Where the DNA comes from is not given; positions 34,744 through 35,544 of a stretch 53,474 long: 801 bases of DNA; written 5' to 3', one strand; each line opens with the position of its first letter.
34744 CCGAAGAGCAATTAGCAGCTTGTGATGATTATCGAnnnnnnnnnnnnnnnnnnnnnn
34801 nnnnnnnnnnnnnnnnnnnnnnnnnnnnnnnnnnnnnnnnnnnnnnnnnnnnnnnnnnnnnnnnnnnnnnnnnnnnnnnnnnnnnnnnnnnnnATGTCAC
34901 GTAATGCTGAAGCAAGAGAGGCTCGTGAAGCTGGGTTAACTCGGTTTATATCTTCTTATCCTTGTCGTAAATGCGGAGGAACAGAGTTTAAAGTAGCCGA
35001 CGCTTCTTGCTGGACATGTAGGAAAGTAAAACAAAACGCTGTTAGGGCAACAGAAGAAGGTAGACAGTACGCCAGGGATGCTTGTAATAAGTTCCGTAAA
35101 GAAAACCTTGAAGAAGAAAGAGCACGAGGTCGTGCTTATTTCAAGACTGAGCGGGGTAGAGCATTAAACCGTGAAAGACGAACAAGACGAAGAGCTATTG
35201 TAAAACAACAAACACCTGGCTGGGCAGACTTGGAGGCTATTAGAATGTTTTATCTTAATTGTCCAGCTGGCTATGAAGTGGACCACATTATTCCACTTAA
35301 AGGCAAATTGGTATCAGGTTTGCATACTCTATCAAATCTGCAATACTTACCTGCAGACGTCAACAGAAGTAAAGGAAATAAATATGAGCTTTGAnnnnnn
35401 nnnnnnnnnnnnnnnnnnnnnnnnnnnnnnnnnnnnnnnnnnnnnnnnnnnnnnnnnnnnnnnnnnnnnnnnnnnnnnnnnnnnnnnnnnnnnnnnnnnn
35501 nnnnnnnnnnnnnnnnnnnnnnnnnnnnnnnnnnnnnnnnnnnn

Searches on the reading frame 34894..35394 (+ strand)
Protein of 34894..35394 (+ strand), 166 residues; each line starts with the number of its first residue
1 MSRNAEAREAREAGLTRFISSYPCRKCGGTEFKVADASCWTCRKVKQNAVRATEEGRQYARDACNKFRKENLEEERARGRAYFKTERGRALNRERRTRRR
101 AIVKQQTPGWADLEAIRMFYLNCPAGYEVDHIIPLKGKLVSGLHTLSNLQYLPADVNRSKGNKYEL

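Call 26: search_protein_families(library=pfam, proteins=[window:34894-35394:+], max_evalue=0.01)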
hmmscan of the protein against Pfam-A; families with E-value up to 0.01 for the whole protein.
window:34894-35394:+ (166 aa): 0 families

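Call 34: search_protein_families(library=phrogs, proteins=[window:34894-35394:+], max_evalue=0.00001)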
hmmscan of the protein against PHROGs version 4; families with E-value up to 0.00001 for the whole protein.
window:34894-35394:+ (166 aa): 3 families
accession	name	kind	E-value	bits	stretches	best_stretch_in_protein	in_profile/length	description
phrog_1035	-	DNA, RNA and nucleotide metabolism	2.7e-17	64.5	1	7-165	48-215/271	endonuclease VII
phrog_26577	-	unknown function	2.3e-12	48.3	1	89-162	23-105/119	-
phrog_338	-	DNA, RNA and nucleotide metabolism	1.5e-06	28.8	1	35-164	134-263/340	HNH endonuclease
